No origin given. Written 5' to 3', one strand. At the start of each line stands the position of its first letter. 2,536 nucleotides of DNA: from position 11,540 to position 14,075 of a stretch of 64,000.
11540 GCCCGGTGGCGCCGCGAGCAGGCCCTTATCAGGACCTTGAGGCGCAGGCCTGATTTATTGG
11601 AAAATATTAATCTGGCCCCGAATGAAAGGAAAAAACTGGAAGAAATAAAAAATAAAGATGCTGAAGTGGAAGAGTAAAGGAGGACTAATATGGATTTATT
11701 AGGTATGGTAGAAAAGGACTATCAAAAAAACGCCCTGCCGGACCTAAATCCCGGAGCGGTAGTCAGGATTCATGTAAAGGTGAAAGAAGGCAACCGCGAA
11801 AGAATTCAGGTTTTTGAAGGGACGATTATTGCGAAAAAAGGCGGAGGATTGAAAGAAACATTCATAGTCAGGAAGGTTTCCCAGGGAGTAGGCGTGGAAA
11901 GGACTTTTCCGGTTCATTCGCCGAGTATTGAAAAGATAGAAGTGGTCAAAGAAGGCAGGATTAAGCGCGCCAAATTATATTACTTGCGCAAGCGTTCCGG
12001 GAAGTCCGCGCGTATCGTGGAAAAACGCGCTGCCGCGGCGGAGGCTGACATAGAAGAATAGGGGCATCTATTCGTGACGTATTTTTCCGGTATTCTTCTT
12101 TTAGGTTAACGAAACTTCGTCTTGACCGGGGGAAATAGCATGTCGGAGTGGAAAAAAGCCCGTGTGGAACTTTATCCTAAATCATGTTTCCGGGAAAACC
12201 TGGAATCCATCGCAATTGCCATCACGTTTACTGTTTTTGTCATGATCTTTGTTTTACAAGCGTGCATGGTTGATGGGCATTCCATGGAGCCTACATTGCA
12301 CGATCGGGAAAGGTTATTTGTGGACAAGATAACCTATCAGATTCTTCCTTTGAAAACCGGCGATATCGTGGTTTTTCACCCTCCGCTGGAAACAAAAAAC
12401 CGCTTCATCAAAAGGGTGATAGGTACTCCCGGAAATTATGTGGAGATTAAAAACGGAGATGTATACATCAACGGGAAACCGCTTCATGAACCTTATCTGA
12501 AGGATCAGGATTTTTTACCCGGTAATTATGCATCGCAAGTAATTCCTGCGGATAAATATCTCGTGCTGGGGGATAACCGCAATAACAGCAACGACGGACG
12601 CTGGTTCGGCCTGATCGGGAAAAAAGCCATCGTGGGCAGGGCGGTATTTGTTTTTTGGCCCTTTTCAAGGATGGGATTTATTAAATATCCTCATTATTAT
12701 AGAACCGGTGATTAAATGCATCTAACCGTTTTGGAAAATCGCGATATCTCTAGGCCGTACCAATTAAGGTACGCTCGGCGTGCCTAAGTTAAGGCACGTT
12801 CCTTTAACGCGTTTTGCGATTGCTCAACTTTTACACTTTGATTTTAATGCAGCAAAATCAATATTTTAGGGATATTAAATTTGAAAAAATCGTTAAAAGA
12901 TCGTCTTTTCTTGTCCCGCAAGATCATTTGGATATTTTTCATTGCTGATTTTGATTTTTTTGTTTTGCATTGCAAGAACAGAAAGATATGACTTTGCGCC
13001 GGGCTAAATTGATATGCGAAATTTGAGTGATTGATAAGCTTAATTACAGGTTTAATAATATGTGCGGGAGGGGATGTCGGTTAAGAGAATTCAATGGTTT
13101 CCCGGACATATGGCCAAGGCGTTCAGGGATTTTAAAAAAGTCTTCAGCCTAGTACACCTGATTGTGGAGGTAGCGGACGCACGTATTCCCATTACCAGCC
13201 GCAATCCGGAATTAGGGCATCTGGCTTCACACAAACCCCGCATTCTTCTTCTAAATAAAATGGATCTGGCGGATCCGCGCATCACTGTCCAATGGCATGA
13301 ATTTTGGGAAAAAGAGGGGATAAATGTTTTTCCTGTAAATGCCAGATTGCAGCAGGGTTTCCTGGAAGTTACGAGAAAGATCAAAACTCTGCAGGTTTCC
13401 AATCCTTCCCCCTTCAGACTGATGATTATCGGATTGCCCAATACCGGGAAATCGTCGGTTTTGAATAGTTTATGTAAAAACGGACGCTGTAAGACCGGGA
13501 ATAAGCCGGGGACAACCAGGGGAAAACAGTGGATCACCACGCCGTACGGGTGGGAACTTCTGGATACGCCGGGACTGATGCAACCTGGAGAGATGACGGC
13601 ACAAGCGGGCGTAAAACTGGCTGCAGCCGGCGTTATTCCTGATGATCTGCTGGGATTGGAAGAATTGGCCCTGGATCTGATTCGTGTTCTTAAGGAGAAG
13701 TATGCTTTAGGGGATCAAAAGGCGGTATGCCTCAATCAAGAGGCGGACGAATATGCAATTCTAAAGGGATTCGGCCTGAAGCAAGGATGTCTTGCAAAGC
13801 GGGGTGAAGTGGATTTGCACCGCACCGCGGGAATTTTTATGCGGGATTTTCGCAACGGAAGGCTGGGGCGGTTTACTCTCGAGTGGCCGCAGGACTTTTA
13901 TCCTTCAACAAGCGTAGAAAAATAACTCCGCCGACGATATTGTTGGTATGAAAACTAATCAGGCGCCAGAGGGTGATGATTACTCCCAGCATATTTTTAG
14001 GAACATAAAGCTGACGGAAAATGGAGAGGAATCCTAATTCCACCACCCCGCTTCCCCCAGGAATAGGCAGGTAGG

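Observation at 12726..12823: Family C: third TIR-bounded repeat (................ ends) in three size variants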

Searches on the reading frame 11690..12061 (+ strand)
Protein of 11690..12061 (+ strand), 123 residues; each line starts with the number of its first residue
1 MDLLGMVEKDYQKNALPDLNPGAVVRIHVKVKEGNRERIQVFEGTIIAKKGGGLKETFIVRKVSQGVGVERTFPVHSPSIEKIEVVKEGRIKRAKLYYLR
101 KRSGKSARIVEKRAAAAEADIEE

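Call 16: find_encoding_contigs(protein=window:11690-12061:+, flank=4000, max_places=10)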
Protein window:11690-12061:+ (123 aa): 1 contig read that carries it; 1 place shown.
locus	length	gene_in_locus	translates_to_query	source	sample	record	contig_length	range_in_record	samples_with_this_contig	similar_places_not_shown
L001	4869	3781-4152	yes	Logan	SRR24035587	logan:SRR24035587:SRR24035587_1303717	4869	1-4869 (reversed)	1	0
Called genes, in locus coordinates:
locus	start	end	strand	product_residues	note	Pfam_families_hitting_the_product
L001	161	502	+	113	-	PF04297:UPF0122, PF08281:Sigma70_r4_2 (weak)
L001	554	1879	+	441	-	PF02881:SRP54_N, PF13401:AAA_22, PF13604:AAA_30 (faint), PF00448:SRP54, PF01656:CbiA, PF02978:SRP_SPB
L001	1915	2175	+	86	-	PF00886:Ribosomal_S16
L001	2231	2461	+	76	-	PF13083:KH_KhpA-B, PF07650:KH_2 (weak), PF00013:KH_1 (weak)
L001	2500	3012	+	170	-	PF01782:RimM, PF05239:PRC (weak), PF24986:PRC_RimM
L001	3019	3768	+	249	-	PF01746:tRNA_m1G_MT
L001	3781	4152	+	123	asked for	PF01245:Ribosomal_L19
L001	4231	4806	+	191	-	PF10502:Peptidase_S26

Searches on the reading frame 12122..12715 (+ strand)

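Call 28: search_protein_families(library=pfam, proteins=[window:12122-12715:+])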
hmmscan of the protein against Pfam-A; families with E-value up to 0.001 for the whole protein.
window:12122-12715:+ (197 aa): 2 families
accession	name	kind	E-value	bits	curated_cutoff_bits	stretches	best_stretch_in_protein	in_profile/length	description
PF10502.14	Peptidase_S26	-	8.6e-51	172.7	22.9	1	25-179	3-168/168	Signal peptidase, peptidase S26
PF00717.28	Peptidase_S24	-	0.00011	22.3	23.3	1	47-110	37-92/116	Peptidase S24-like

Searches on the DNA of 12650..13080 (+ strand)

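Call 42: search_dna_similar(query=window:12690-12830:+, collection=plasmids, mode=distant, max_evalue=1)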
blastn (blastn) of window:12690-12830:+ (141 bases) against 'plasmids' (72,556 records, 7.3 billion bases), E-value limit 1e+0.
No match.

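Call 44: search_rna_families(source=window, start=12650, end=13080, threshold=evalue, max_evalue=5)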
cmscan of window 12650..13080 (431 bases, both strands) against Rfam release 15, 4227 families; matches with E-value up to 5: 6.
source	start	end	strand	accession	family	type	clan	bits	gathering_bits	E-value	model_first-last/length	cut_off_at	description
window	12940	12982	+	RF04332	Plastid-rpoB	Cis-reg;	-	20.9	45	0.2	1-49/49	no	Plastid-rpoB 5UTR RNA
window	12872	12956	+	RF00335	snoZ13_snr52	Gene; snRNA; snoRNA; CD-box;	-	18.6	47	1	1-101/101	no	Small nucleolar RNA Z13/snr52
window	12923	12997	+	RF01163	snoR64a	Gene; snRNA; snoRNA; CD-box;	-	17.9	45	1.7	1-77/77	no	Small nucleolar RNA snoR64a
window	12951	12990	+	RF00245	mir-19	Gene; miRNA;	CL00110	15.6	50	3.8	1-79/79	no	mir-19 microRNA precursor family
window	12853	12948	-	RF00112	CyaR_RyeE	Gene; sRNA;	-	15.6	47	4.6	1-85/85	no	CyaR/Rye RNA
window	12925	12993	+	RF00658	mir-21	Gene; miRNA;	-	15.4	52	1.1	1-72/72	no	mir-21 microRNA precursor family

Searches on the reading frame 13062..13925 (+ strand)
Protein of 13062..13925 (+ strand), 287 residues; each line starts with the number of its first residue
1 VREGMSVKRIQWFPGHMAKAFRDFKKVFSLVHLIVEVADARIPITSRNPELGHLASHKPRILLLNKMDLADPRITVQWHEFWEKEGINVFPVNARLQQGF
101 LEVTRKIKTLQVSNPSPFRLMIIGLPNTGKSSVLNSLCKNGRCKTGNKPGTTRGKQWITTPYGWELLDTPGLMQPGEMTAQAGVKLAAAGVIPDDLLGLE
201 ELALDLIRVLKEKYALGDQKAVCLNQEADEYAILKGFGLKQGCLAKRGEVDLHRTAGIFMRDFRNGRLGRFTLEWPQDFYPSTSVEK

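Call 26: find_homologous_proteins(query=window:13062-13925:+, max_evalue=1e-30)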
Query window:13062-13925:+ (287 aa): 7519 proteins with E <= 1e-30 among 8000 candidates; the best 120 are listed.
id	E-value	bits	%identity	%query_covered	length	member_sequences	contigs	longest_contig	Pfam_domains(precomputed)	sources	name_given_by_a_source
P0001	1.3e-190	650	100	99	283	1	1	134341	PF01926.30,PF02421.25,PF03193.23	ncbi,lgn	ncbi:MAG: ribosome biogenesis GTPase YlqF [Bacillota bacterium]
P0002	1.6e-67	246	44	94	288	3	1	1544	PF01926.30,PF02421.25,PF03193.23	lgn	-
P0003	1.4e-66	243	46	93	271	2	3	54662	PF01926.30,PF02421.25,PF03193.23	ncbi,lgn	-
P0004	4.9e-65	238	43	92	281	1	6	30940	PF01926.30,PF02421.25,PF03193.23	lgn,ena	-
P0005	6.3e-65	237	43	92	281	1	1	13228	PF01926.30,PF02421.25,PF03193.23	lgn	-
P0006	1.2e-64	236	46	93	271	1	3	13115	PF01926.30,PF02421.25,PF03193.23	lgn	-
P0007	1.3e-64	236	42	92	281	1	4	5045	PF01926.30,PF02421.25,PF03193.23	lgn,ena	-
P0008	1.7e-64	236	42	92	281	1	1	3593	PF01926.30,PF02421.25,PF03193.23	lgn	-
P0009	1.8e-64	236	43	92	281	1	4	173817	PF01926.30,PF02421.25,PF03193.23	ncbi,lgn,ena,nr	nr:ribosome biogenesis GTPase YlqF [uncultured Shuttleworthia sp.]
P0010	1.9e-64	236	42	93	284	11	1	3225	PF01926.30,PF00350.30,PF02421.25,PF03193.23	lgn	-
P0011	2.4e-64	235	42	92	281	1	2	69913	PF01926.30,PF02421.25,PF03193.23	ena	-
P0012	2.4e-64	235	43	92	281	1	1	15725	PF01926.30,PF02421.25,PF03193.23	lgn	-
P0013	2.5e-64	235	42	92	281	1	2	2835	PF01926.30,PF02421.25,PF03193.23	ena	-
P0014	2.5e-64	235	42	92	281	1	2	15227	PF01926.30,PF02421.25,PF03193.23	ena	-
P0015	3.4e-64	235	42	92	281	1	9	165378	PF01926.30,PF02421.25,PF03193.23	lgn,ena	-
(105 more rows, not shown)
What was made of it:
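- On Bacterial MITE (non-autonomous DDE-transposon derivative): The nearest RbgA homologue is 46% identical (call 26).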

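Call 34: find_encoding_contigs(protein=P0001, flank=10000, max_places=4)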
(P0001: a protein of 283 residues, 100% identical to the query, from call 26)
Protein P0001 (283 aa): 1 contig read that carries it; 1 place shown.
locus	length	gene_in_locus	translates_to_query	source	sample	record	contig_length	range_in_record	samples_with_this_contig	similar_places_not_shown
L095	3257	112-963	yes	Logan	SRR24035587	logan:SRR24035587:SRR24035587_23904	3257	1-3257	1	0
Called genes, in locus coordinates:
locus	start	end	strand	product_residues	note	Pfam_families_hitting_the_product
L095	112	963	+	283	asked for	PF03193:RsgA_GTPase, PF01926:MMR_HSR1, PF02421:FeoB_N (weak)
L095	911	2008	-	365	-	PF03706:LPG_synthase_TM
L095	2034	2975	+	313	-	PF01351:RNase_HII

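Call 65: find_encoding_contigs(protein=P0003, flank=10000, max_places=3)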
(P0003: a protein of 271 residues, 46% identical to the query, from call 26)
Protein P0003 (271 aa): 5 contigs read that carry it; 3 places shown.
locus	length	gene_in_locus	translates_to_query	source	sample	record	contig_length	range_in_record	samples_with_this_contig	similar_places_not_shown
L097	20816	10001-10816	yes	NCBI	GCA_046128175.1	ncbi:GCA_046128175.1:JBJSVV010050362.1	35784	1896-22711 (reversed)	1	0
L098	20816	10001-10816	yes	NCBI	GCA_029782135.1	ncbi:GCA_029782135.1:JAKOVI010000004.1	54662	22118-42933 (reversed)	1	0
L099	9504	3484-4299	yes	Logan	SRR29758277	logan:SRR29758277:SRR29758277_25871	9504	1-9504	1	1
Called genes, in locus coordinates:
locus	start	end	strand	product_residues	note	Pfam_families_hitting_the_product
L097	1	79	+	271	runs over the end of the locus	PF01177:Asp_Glu_race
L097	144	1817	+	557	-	PF01268:FTHFS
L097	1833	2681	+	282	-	PF00763:THF_DHG_CYH, PF02882:THF_DHG_CYH_C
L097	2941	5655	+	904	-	PF01326:PPDK_N, PF00391:PEP-utilizers, PF02896:PEP-utilizers_C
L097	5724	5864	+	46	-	-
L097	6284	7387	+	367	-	PF12982:DUF3866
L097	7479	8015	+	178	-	PF28549:NDPSase_N, PF00293:NUDIX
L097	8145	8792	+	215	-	PF01944:SpoIIM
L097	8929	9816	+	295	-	PF02899:Phage_int_SAM_1, PF13495:Phage_int_SAM_4, PF00589:Phage_integrase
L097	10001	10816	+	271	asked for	PF03193:RsgA_GTPase, PF01926:MMR_HSR1, PF02421:FeoB_N (weak)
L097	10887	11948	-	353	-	PF03706:LPG_synthase_TM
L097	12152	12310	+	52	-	-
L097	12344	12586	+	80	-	-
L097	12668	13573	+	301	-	PF17848:Zn_ribbon_ACC, PF01039:Carboxyl_trans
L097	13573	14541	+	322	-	PF03255:ACCA, PF01039:Carboxyl_trans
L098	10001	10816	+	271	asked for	PF03193:RsgA_GTPase, PF01926:MMR_HSR1, PF02421:FeoB_N (weak)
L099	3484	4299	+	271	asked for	PF03193:RsgA_GTPase, PF01926:MMR_HSR1, PF02421:FeoB_N (weak)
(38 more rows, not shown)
